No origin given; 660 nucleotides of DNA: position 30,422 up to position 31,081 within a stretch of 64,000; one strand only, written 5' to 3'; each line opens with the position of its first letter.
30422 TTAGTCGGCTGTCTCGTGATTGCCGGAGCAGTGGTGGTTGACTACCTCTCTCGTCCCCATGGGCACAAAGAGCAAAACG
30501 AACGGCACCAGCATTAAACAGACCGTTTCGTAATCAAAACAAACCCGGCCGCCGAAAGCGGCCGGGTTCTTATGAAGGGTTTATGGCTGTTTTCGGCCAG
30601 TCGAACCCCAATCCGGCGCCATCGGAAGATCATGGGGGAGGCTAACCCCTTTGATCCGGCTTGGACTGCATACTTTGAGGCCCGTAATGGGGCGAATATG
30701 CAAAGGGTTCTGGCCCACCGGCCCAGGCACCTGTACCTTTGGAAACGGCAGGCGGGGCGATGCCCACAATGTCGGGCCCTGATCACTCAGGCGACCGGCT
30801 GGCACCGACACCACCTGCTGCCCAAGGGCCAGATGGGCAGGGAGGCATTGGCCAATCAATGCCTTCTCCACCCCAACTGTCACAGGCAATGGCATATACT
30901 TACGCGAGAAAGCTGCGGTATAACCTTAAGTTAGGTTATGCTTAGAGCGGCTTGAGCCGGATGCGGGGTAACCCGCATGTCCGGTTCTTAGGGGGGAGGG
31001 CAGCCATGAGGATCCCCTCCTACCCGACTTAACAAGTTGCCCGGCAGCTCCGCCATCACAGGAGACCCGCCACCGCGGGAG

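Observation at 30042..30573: Self-contained two-gene small-membrane-protein cassette occupying the place of the RT ORF in domain IV of a group II intron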

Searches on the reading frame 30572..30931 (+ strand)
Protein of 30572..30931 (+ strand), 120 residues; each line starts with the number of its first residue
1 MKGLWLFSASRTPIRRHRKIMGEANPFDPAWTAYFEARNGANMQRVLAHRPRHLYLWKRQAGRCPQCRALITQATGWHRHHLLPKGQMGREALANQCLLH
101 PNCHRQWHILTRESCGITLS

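Call 7: search_protein_families(library=pfam, proteins=[window:30572-30931:+], max_evalue=10)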
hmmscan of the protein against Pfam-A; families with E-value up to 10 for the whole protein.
seq(120 aa): 2 families
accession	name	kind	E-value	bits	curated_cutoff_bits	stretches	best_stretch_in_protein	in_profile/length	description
PF01844.29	HNH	-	3.5e-05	24.3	21.4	1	64-108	1-45/47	HNH endonuclease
PF25207.1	DUF7837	-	0.063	13.7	27.8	1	60-74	4-18/47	Domain of unknown function (DUF7837)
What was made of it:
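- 30572..30934 (+): C-terminal remnant of the intron-encoded protein (end of the DNA-binding region plus HNH endonuclease domain). No RT domain. Pfam HNH E 3.5e-5 (call 7).
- Checked: It carries an HNH domain (Pfam E 3.5e-5, call 7).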

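Call 23: find_homologous_proteins(query=window:30572-30931:+, max_evalue=0.00001)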
Query seq(120 aa) (120 aa): 3 proteins with E <= 0.00001 among 7 candidates.
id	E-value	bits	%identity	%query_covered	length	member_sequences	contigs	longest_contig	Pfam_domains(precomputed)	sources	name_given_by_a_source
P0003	7.4e-47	176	100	65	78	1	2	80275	PF01844.30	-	-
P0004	3.7e-32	129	55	90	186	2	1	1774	PF01844.30,PF08388.17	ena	-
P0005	3.1e-28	116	54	86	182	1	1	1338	PF01844.30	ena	-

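Call 24: find_encoding_contigs(protein=P0004, flank=6000)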
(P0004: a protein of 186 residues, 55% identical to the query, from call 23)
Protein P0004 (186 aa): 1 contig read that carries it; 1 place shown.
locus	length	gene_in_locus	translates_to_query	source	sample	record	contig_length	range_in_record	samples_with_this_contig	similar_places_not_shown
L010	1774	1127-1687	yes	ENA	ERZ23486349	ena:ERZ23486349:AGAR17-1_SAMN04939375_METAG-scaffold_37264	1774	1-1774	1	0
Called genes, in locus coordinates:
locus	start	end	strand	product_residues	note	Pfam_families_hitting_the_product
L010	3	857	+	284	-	?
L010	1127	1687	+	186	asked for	PF08388:GIIM, PF01844:HNH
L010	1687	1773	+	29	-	?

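Call 25: find_encoding_contigs(protein=P0005, flank=6000)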
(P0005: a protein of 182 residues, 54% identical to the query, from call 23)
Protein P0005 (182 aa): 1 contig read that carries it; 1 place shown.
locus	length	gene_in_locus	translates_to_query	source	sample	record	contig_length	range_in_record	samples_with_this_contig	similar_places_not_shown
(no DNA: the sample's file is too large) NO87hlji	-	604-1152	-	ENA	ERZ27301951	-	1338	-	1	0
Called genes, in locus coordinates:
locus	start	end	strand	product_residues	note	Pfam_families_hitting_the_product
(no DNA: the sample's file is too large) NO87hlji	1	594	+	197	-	?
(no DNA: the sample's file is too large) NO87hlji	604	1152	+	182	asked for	PF01844:HNH (weak)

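Call 26: find_encoding_contigs(protein=P0003, flank=10000)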
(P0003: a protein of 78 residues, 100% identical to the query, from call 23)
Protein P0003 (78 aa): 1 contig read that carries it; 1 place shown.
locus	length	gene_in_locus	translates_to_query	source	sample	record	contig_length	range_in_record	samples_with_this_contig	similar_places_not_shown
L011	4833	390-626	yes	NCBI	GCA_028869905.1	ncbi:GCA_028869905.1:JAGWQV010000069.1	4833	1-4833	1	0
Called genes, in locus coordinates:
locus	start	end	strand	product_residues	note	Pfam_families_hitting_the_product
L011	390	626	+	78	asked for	PF01844:HNH (weak)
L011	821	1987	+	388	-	PF01476:LysM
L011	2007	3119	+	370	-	PF02481:DNA_processg_A, PF17782:WHD_DprA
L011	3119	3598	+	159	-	PF04361:DUF494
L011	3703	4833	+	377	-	PF01751:Toprim, PF01131:Topoisom_bac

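Call 32: list_cluster_members(proteins=[L011:821-1987:+, L011:2007-3119:+, L011:3119-3598:+])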
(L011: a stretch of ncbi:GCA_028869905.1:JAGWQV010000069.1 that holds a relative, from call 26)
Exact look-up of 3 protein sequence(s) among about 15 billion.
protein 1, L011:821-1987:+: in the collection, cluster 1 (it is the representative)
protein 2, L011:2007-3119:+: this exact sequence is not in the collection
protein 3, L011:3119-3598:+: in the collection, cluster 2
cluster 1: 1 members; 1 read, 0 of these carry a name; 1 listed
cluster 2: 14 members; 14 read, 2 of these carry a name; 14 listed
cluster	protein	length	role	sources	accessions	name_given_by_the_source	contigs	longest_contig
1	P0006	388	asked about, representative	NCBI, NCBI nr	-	-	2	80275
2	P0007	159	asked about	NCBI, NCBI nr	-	-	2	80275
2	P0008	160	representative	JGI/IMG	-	Smg protein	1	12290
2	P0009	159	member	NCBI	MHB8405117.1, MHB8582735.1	MAG: Smg family protein [Gammaproteobacteria bacterium]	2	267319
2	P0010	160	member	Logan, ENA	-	-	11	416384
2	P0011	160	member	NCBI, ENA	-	-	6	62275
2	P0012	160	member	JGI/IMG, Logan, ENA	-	-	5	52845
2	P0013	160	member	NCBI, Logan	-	-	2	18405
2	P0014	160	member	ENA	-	-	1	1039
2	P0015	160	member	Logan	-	-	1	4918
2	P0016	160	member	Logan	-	-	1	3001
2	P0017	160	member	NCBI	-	-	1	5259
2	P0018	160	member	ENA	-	-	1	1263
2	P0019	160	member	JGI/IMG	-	-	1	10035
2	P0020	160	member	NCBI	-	-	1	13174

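Call 66: find_related_loci(query=A6, collection=genome_contigs, flank=3500)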
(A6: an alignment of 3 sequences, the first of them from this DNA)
Query A6 (114 aa) in genome_contigs; peptide patterns used: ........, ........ (x = any residue, [..] = any of these).
569 stretches matched a pattern; 494 encode a relative of the query (tblastn E <= 1e-3); the best 80 are kept; 80 distinct loci.
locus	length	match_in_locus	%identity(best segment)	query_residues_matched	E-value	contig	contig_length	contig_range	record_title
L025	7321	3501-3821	62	6-112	5e-38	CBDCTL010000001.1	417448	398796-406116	MAG: Geminicoccaceae bacterium isolate 021f478f-b529-4227-926b-88f2ba8b436f genome assembly, contig: contig_1, whole gen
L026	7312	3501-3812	57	5-108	3e-37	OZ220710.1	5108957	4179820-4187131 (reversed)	MAG: Thermodesulfobacteriota bacterium isolate dce1034a-8f23-488c-aa07-39e6c80a0035 genome assembly, chromosome: 1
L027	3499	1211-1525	55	4-108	1e-36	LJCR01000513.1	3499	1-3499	Kouleothrix aurantiaca strain COM-B contig_513, whole genome shotgun sequence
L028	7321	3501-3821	57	2-108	3e-35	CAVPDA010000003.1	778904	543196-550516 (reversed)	MAG: uncultured beta proteobacterium isolate MFD00032.bin.2.89 genome assembly, contig: contig_14325, whole genome shotg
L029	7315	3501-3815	56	2-106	2e-35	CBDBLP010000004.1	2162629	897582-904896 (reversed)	MAG: Alphaproteobacteria bacterium isolate 37c3e897-58c7-439f-9262-4bba990a831e genome assembly, contig: contig_4, whole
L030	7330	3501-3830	52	3-108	1e-34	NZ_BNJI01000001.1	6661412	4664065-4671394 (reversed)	Ktedonobacter sp. SOSP1-85 sequence1, whole genome shotgun sequence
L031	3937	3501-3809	58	6-108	8e-35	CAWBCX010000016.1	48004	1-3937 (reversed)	MAG: uncultured Alphaproteobacteria bacterium isolate MFD02832.bin.2.45 genome assembly, contig: contig_16784, whole gen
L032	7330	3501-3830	52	3-108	1e-34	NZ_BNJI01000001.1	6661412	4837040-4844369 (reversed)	Ktedonobacter sp. SOSP1-85 sequence1, whole genome shotgun sequence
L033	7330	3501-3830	52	3-108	1e-34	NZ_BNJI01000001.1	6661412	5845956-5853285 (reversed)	Ktedonobacter sp. SOSP1-85 sequence1, whole genome shotgun sequence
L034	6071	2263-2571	54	6-108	4e-34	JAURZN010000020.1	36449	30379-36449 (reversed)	MAG: Gallionella sp. isolate E6_concoct.bin.175_sub E6_k141_78640, whole genome shotgun sequence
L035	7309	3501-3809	57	6-108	2e-34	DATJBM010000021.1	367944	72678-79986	MAG TPA_asm: Casimicrobiaceae bacterium isolate SMAG_U15354 k141_2098803, whole genome shotgun sequence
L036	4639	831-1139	58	6-108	2e-34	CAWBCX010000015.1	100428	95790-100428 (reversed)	MAG: uncultured Alphaproteobacteria bacterium isolate MFD02832.bin.2.45 genome assembly, contig: contig_16114, whole gen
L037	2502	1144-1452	52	6-108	2e-34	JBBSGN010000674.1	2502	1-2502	MAG: Chloroflexia bacterium isolate LS2_sbin.40 LS2_sbin.40_K_306475_L_2502_cov_9.4185, whole genome shotgun sequence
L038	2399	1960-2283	54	6-113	3e-34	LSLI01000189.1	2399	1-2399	MAG: Candidatus Gallionella acididurans isolate ShG14-8 contig00567, whole genome shotgun sequence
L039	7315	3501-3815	52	6-110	2e-34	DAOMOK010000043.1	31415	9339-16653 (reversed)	MAG TPA_asm: Chloroflexota bacterium isolate AMR_MDS_5888 NODE_671_length_31415_cov_48.185332, whole genome shotgun sequ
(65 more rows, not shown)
